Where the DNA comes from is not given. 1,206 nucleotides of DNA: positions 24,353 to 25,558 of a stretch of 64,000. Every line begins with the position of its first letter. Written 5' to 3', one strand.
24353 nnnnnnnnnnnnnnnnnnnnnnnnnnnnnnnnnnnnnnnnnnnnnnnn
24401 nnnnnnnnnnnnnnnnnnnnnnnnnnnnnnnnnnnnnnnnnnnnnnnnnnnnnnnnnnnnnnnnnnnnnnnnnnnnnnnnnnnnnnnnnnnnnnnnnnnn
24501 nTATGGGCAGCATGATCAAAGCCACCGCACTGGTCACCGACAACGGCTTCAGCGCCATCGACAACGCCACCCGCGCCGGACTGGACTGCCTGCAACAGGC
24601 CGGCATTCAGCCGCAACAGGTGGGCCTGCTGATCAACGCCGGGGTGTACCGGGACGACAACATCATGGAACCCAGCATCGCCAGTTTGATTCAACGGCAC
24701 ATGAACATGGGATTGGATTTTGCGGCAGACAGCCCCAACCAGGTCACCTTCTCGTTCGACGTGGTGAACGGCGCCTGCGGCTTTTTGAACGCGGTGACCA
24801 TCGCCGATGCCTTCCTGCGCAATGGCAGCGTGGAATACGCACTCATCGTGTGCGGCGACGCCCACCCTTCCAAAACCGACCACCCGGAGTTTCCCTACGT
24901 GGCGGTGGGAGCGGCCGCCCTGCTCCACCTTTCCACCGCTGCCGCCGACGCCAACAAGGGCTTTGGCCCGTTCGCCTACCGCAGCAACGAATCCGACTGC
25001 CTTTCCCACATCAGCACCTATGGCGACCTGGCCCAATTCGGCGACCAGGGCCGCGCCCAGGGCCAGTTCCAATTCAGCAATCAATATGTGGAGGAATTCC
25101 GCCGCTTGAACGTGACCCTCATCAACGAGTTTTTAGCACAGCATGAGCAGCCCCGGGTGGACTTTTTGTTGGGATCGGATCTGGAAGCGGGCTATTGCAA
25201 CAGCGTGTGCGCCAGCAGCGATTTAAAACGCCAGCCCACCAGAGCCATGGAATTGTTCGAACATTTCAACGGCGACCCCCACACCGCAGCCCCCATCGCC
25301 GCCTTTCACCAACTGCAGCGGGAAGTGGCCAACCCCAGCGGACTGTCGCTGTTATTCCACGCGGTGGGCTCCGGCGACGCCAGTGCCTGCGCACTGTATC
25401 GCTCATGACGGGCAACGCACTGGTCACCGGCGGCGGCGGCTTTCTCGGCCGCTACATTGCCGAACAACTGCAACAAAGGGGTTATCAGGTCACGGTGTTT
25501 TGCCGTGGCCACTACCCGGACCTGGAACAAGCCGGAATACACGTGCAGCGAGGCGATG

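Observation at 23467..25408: Tandem KAS III genes: catalytic subunit followed by a triad-defective paralogue (PqsBC-like heterodimer?)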

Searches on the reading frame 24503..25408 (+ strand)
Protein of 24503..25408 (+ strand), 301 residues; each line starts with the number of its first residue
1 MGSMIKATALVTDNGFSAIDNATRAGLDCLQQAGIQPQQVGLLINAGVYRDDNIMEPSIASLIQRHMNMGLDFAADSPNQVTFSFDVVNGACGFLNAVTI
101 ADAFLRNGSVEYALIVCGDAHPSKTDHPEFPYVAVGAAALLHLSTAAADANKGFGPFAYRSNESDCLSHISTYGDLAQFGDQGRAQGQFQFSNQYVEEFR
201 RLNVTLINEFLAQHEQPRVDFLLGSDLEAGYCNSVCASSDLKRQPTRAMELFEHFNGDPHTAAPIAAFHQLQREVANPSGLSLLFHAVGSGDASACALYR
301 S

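Call 6: search_protein_families(library=pfam, proteins=[window:24503-25408:+], max_evalue=0.01)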
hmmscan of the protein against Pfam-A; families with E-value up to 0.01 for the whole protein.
window:24503-25408:+ (301 aa): 1 family
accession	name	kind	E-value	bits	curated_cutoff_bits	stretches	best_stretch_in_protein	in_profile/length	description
PF08545.16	ACP_syn_III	-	6.9e-05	23.1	24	1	85-128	1-44/80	3-Oxoacyl-[acyl-carrier-protein (ACP)] synthase III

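Call 7: search_protein_families(library=ncbifam, proteins=[window:24503-25408:+], max_evalue=0.01)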
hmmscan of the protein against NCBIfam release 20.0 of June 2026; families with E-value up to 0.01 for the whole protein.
window:24503-25408:+ (301 aa): 6 families
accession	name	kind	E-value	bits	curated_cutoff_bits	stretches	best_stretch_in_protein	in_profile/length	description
NF006720.0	PRK09258.1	equivalog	2e-16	60.2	285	1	13-119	56-151/338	3-oxoacyl-ACP synthase III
NF006829.0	PRK09352.1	subfamily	1.8e-10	40.3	249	1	17-127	52-150/322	beta-ketoacyl-ACP synthase 3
TIGR00747.1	fabH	subfamily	2.6e-08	33.3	292.1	1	20-127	53-148/322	beta-ketoacyl-ACP synthase III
NF004623.0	PRK05963.1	equivalog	0.00015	21.2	437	1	20-117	56-140/328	beta-ketoacyl-ACP synthase III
NF009519.0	PRK12880.1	equivalog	0.0002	20.8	436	1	9-134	51-163/353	beta-ketoacyl-ACP synthase III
NF005308.0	PRK06840.1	equivalog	0.0073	15.4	315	0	16-118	51-143/339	3-oxoacyl-ACP synthase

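Call 10: search_solved_structures(query=window:24503-25405:+, max_evalue=1, show_alignments=3)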
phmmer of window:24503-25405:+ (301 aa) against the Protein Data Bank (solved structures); distinct sequences matched with E-value up to 1: 34.
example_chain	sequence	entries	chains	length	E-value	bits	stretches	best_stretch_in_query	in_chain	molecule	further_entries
3fk5_A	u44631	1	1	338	6.3e-11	45.2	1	12-120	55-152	3-oxoacyl-synthase III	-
4kti_A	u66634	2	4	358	1.4e-10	44.1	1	12-120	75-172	3-oxoacyl-[ACP] synthase III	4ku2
4ktm_A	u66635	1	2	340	3.4e-10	42.8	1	12-120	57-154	3-oxoacyl-[ACP] synthase III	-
4ku3_A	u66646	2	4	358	3.8e-10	42.7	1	12-120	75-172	3-oxoacyl-[ACP] synthase III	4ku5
3row_A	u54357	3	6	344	4.7e-10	42.4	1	12-120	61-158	3-oxoacyl-[ACP] synthase III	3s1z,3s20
3s21_A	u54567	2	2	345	4.7e-10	42.4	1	12-120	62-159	3-oxoacyl-[ACP] synthase III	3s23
6b2t_A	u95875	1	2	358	5.3e-10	42.2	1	12-120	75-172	3-oxoacyl-[ACP] synthase III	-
6b2s_A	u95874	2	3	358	5.3e-10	42.2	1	12-120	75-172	3-oxoacyl-[ACP] synthase III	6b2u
6b2r_A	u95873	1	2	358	5.4e-10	42.2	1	12-120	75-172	3-oxoacyl-[ACP] synthase III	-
5vxf_A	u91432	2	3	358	1.3e-09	40.9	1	12-120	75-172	3-oxoacyl-[ACP] synthase III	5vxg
5vxh_A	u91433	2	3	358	1.3e-09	40.9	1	12-120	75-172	3-oxoacyl-[ACP] synthase III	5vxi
5vxd_A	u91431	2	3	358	3.3e-09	39.6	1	12-120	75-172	3-oxoacyl-[ACP] synthase III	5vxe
3il3_A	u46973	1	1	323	3.5e-05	26.4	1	25-134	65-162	3-oxoacyl-[acyl-carrier-protein] synthase 3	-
6a9n_A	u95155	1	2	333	3.8e-05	26.3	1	20-168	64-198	3-oxoacyl-[acyl-carrier-protein] synthase 3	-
1hn9_A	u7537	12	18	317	6.3e-05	25.6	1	25-126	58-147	BETA-KETOACYL-ACYL CARRIER PROTEIN SYNTHASE III | 3-oxoacyl-[acyl-carrier-protein] synthase III | 3-oxoacyl-[acyl-carrier-protein] synthase 3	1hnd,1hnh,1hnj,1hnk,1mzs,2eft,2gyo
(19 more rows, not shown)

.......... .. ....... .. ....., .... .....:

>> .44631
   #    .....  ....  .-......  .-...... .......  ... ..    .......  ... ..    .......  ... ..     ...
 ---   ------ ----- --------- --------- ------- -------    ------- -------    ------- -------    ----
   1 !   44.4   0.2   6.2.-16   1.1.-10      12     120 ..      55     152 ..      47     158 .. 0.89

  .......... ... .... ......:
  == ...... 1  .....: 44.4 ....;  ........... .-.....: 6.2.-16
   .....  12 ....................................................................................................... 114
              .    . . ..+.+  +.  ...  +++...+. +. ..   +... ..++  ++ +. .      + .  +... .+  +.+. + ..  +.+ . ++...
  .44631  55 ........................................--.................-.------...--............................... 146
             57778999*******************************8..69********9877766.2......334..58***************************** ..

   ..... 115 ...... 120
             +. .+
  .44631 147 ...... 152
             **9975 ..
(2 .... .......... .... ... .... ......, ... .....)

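Call 12: find_homologous_proteins(query=window:24503-25405:+, max_evalue=0.001)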
Query window:24503-25405:+ (301 aa): 41 proteins with E <= 0.001 among 4919 candidates.
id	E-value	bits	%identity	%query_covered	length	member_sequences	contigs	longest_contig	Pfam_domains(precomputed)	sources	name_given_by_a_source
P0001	3.4e-197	671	99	100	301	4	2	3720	-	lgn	-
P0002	6.4e-152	523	78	100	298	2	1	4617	PF08545.17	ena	-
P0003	5.5e-148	510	76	100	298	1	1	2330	PF08545.17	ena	-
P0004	2.6e-143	495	74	100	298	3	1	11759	-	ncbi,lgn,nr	ncbi:MAG: hypothetical protein D9N11_05185 [Ketobacter sp.]|nr:MAG: hypothetical protein D9N11_05185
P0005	6.0e-129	447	66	100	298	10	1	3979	-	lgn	-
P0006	3.8e-128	445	68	99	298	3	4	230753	-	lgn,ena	-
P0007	2.4e-117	409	60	100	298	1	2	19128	PF08545.17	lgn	-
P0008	1.7e-116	406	63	100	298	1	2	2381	PF08545.17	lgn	-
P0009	7.4e-114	398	62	100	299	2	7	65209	-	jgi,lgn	jgi:3-oxoacyl-[acyl-carrier-protein] synthase III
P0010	6.6e-113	395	61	100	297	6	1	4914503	-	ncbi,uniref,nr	ncbi:beta-ketoacyl-[acyl-carrier-protein] synthase family protein [Ketobacter alkanivorans]|uniref:U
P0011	2.4e-109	383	59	100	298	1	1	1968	PF08545.17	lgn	-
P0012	4.1e-90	320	53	100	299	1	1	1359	PF08545.17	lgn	-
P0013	1.0e-80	289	75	60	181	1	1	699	PF08545.17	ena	-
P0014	1.6e-73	266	46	100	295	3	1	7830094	-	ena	-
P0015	6.5e-72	260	46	100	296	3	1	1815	PF08545.17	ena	-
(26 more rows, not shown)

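Call 20: find_related_loci(query=A1, collection=genome_contigs, flank=10000)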
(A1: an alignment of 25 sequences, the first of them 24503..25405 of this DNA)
Query A1 (301 aa) in genome_contigs; peptide patterns used: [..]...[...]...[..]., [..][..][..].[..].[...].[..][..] (x = any residue, [..] = any of these).
599 stretches matched a pattern (row limit reached: there are more); 530 encode a relative of the query (tblastn E <= 1e-3); the best 80 are kept; 80 distinct loci.
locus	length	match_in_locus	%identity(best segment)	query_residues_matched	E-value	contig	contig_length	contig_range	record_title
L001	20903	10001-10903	98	1-301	0e+0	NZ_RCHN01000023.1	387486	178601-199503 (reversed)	MAG: Ketobacter sp. isolate BinB_TS13_700 Aliialcanivorax.sp.TS13_700_metal_reducer_ctg23, whole genome shotgun sequence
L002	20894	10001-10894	66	1-301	7e-136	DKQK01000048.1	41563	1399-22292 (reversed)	MAG TPA_asm: Gammaproteobacteria bacterium UBA7310 UBA7310_contig_5595, whole genome shotgun sequence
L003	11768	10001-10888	48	1-301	1e-94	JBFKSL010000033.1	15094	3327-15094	MAG: Ketobacter sp. isolate Mix_sand23.2022.09.D.44 k141_3663072_length_15094_cov_7.0883, whole genome shotgun sequence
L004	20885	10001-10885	47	1-301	4e-81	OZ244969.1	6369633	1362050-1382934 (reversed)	MAG: Ketobacteraceae bacterium isolate 1172b765-9f31-4db6-bea8-5762c0610667 genome assembly, chromosome: 1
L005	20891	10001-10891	39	1-300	6e-57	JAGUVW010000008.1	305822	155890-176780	MAG: Pseudomonadales bacterium isolate DeMMO5_2 c_000000003894, whole genome shotgun sequence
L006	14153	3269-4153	38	1-299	7e-53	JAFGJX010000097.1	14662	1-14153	MAG: Spirochaetes bacterium isolate Zod_Metabat.30 k87_9959060, whole genome shotgun sequence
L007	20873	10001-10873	36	5-299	1e-52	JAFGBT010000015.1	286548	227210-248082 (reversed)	MAG: Spirochaetes bacterium isolate Zod_Metabat.1046 k87_4120112, whole genome shotgun sequence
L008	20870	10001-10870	37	1-294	3e-51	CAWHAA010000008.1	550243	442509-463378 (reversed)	MAG: uncultured Spirochaetota bacterium isolate MFD04716.bin.2.40 genome assembly, contig: contig_5721, whole genome sho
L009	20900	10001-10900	38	1-300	1e-49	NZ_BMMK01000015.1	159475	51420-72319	Longimycelium tulufanense strain CGMCC 4.5737 sequence015, whole genome shotgun sequence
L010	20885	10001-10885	33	1-299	4e-49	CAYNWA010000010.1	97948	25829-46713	MAG TPA_asm: uncultured Smithella sp. isolate binchicken_co405_44 genome assembly, contig: NODE_267_length_97948_cov_32.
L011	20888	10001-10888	37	1-299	6e-49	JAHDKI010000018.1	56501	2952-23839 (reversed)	MAG: Syntrophaceae bacterium isolate LM1-B42D k141_98466, whole genome shotgun sequence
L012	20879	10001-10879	34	1-299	3e-49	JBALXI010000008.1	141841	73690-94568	MAG: Oleispira sp. isolate 9NakV-01 NODE_8_length_141841_cov_353.787306, whole genome shotgun sequence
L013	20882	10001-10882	32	1-299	2e-48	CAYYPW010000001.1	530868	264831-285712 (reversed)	MAG TPA_asm: uncultured Moraxellaceae bacterium isolate SRP302895_co1_392 genome assembly, contig: NODE_11_length_530868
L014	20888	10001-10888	36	1-299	3e-48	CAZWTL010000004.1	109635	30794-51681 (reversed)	MAG TPA_asm: uncultured Syntrophaceae bacterium isolate SRP192927_co7_456 genome assembly, contig: NODE_189_length_10963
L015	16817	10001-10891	35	1-299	1e-47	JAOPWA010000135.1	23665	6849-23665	MAG: Dactylosporangium sp. isolate RYN_162 scaffold_1802158, whole genome shotgun sequence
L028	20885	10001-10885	36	1-300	1e-43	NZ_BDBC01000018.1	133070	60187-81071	Nocardia beijingensis NBRC 16342, whole genome shotgun sequence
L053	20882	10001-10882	34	1-299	9e-42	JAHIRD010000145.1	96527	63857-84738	MAG: Proteobacteria bacterium isolate MM_PC_MetaG.mb.113 MM_PC_MetaG.mb.113_k141_1716143, whole genome shotgun sequence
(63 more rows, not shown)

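Call 23: search_protein_families(library=pfam, proteins=[L028:10912-12585:+, L008:10935-13571:+, L008:14563-16323:+, L008:6822-8591:+, L012:4401-6068:+, L012:7404-8861:+, L012:11000-12718:+, L053:12006-13661:+, L053:7686-8930:+, L053:13682-14641:+], max_evalue=0.0001)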
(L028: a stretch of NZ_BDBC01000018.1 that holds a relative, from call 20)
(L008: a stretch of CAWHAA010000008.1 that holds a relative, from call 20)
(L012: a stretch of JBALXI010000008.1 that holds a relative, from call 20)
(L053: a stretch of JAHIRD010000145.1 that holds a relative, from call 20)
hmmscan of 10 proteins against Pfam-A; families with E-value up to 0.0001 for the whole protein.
L028:10912-12585:+ (557 aa): 1 family
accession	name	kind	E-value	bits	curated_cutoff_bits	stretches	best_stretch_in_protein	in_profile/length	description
PF00501.34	AMP-binding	-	1.7e-54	185.5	29.9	1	14-408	2-384/384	AMP-binding enzyme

L008:10935-13571:+ (878 aa): 4 families
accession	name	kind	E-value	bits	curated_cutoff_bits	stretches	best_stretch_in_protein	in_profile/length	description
PF00501.34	AMP-binding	-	1.8e-45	155.8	29.9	1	339-725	6-384/384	AMP-binding enzyme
PF00561.26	Abhydrolase_1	-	1.3e-32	113.9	25.8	1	46-158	2-116/245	alpha/beta hydrolase fold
PF12697.13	Abhydrolase_6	-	7.7e-22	79.5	26.3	1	47-295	1-214/217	Alpha/beta hydrolase family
PF12146.15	Hydrolase_4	-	1.2e-09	38.3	27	1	47-153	7-116/239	Serine aminopeptidase, S33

L008:14563-16323:+ (586 aa): 2 families
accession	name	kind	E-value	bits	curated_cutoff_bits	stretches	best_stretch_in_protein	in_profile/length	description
PF12833.13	HTH_18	-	1.4e-19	70.6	33.6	1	488-566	1-79/80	Helix-turn-helix domain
PF00165.29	HTH_AraC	-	1.2e-11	44.8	26.6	1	533-566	10-42/42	Bacterial regulatory helix-turn-helix proteins, AraC family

L008:6822-8591:+ (589 aa): 2 families
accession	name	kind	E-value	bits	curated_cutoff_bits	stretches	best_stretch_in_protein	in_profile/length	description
PF12833.13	HTH_18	-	1.1e-20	74.1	33.6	1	490-568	1-79/80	Helix-turn-helix domain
PF00165.29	HTH_AraC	-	6.3e-09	36.2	26.6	1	533-568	8-42/42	Bacterial regulatory helix-turn-helix proteins, AraC family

L012:4401-6068:+ (555 aa): 1 family
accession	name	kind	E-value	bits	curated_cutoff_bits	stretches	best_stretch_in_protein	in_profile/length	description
PF00501.34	AMP-binding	-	2e-49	168.8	29.9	1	12-401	1-384/384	AMP-binding enzyme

L012:7404-8861:+ (485 aa): 1 family
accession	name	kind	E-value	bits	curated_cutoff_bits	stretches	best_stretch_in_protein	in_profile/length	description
PF00067.27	p450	-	3.5e-87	293.5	22.8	1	22-459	2-440/462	Cytochrome P450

L012:11000-12718:+ (572 aa): 2 families
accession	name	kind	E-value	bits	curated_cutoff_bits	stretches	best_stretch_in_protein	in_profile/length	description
PF16861.10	Carbam_trans_C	-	1.6e-68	230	27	1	400-569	1-170/170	Carbamoyltransferase C-terminus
PF02543.21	Carbam_trans_N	-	4.6e-38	132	24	1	6-346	3-346/346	Carbamoyltransferase N-terminus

L053:12006-13661:+ (551 aa): 1 family
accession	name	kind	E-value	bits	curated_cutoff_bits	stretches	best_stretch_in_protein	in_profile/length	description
PF00501.34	AMP-binding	-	2.2e-45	155.5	29.9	1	16-401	5-384/384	AMP-binding enzyme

L053:7686-8930:+ (414 aa): 2 families
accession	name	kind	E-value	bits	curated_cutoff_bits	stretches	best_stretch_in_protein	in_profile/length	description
PF06722.18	EryCIII-like_C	-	5.5e-11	43.1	31.7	1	293-391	31-128/145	Erythromycin biosynthesis protein CIII-like, C-terminal domain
PF03033.26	Glyco_transf_28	-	2.4e-10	41.1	26.2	1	3-81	1-83/139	Glycosyltransferase family 28 N-terminal domain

L053:13682-14641:+ (319 aa): 1 family
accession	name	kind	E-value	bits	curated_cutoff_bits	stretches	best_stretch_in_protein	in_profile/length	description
PF02585.22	PIG-L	-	1.6e-13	51.7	28.2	1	34-174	1-124/129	GlcNAc-PI de-N-acetylase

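Call 35: predict_structure(alignment_id=A1)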
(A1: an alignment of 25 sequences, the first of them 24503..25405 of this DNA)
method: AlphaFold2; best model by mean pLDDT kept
length: 301 residues; sequences in the alignment: 25
mean_pLDDT: 86.5   pTM: 0.89
mean pLDDT of the five models: 86.5, 86.1, 84.6, 84.3, 84.0
residues with pLDDT >= 90: 179; 70-90: 74; 50-70: 47; < 50: 1
segments of 3 or more residues with pLDDT < 50: none
pLDDT, mean of each block of 10 residues (from residue 1): 94 83 96 95 82 66 87 66 84 93 94 93 77 92 89 95 63 56 56 84 97 97 95 98 97 93 96 92 93 92 94
secondary structure, 60 per line:
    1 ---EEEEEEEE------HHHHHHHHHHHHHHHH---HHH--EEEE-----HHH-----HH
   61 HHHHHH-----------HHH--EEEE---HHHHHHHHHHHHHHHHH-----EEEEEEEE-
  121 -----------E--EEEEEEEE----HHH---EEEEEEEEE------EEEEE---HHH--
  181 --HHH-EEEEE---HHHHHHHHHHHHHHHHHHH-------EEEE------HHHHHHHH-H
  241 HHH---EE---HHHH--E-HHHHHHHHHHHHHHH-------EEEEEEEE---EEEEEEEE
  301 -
elements in order: E4-11 H18-33 E42-45 H59-66 E83-86 H90-106 E112-119 E135-142 E153-161 E168-172 E187-191 H195-213 E221-224 H231-238 H240-243 H252-255 H260-274 E282-289 E293-300

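Call 38: fold_search(model_id=the predicted structure, library=pdb)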
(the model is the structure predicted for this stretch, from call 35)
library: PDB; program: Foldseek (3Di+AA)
matches with E <= 10: 1308; with E <= 0.001: 1029
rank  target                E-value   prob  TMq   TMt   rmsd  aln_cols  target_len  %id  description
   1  3il3                  6.8e-19  1.00  0.80  0.77   3.3       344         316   17  Structure of Haemophilus influenzae FabH (released 2009-08-25)
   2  1hn9_A                2.0e-17  1.00  0.74  0.71   4.1       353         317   17  CRYSTAL STRUCTURE OF BETA-KETOACYL-ACP SYNTHASE III (released 2000-12-27)
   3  6x7r                  3.3e-17  1.00  0.75  0.71   4.2       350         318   17  E. coli beta-ketoacyl-[acyl carrier protein] synthase III (FabH) in complex with oxa(dethia)-coenzyme A (released 2021-06-02)
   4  1ebl_A                4.5e-17  1.00  0.75  0.72   4.5       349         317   17  THE 1.8 A CRYSTAL STRUCTURE AND ACTIVE SITE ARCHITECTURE OF BETA-KETOACYL-[ACYL CARRIER PROTEIN] SYNTHASE III (FABH) F (released 2000-02-11)
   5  9ka5                  5.2e-17  1.00  0.79  0.75   3.6       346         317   17  Crystal structure of beta-ketoacyl-ACP synthase FabH C112Q from E. coli (released 2025-09-10)
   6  4ylt                  8.6e-17  1.00  0.77  0.75   3.9       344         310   16  Crystal structure of beta-ketoacyl-ACP synthase III (FabH) from Yersinia pestis (released 2015-04-08)
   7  4dfe_D                9.8e-17  1.00  0.73  0.68   4.5       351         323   18  Crystal structure of 3-oxoacyl-[acyl-carrier-protein] synthase III from Burkholderia xenovorans (released 2012-02-08)
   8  5kp2_A                1.1e-16  1.00  0.76  0.65   4.3       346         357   15  Beta-ketoacyl-ACP synthase III -2 (FabH2) (C113A) from Vibrio Cholerae cocrystallized with octanoyl-CoA: hydrolzed lig (released 2016-07-20)
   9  3h78_A                1.3e-16  1.00  0.75  0.69   5.1       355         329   16  Crystal structure of Pseudomonas aeruginosa PqsD C112A mutant in complex with anthranilic acid (released 2009-09-15)
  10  5kp2_B                1.4e-16  1.00  0.76  0.65   4.2       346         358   15  Beta-ketoacyl-ACP synthase III -2 (FabH2) (C113A) from Vibrio Cholerae cocrystallized with octanoyl-CoA: hydrolzed lig (released 2016-07-20)
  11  2ebd_A                1.8e-16  1.00  0.72  0.70   5.5       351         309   17  Crystal structure of 3-oxoacyl-[acyl-carrier-protein] synthase III from Aquifex aeolicus VF5 (released 2007-08-14)
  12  4dfe_A                2.2e-16  1.00  0.74  0.69   4.0       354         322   18  Crystal structure of 3-oxoacyl-[acyl-carrier-protein] synthase III from Burkholderia xenovorans (released 2012-02-08)
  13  3gwa_A                2.4e-16  1.00  0.75  0.67   6.2       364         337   14  1.6 Angstrom crystal structure of 3-oxoacyl-(acyl-carrier-protein) synthase III (released 2009-04-28)
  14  4dfe_B                2.4e-16  1.00  0.73  0.68   4.5       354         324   18  Crystal structure of 3-oxoacyl-[acyl-carrier-protein] synthase III from Burkholderia xenovorans (released 2012-02-08)
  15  3gwe_A                2.5e-16  1.00  0.71  0.63   6.6       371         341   13  2.1 Angstrom crystal structure of 3-oxoacyl-(acyl-carrier-protein) synthase III (released 2009-04-28)
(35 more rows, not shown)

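Call 45: search_protein_representatives(alignment_id=A1)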
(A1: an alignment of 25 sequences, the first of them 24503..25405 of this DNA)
Query: 25 sequences, 297 profile positions. Proteins with E-value up to 0.001 (for the whole library): 7193; up to 1e-10: 2447; up to 1e-30: 590. The best 150 are listed.
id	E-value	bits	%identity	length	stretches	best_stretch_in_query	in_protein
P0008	1.2e-112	392.7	-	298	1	1-296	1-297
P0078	1.8e-105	369.1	-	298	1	1-296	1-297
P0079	1.1e-101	356.7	-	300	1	1-297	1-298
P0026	4.6e-98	344.8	-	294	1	1-296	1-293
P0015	1.4e-96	340.0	-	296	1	1-296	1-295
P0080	8.7e-95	334.1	-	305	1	1-296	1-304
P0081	3.1e-93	329.0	-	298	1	1-296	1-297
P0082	3.6e-93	328.8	-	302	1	1-297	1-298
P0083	2.5e-92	326.0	-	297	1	1-295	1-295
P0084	9.5e-92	324.1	-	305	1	1-296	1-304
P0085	1.6e-91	323.4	-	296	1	1-296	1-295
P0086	2.9e-91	322.5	-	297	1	1-296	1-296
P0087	1.0e-90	320.7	-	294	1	1-296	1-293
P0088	2.6e-90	319.4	-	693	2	13-297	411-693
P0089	7.2e-90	317.9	-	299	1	1-295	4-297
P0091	2.7e-89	316.0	-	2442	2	14-296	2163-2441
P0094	5.6e-88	311.7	-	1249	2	3-296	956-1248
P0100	5.5e-87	308.5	-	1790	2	13-296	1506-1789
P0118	1.0e-82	294.4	-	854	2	15-296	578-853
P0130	1.5e-80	287.3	-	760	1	1-296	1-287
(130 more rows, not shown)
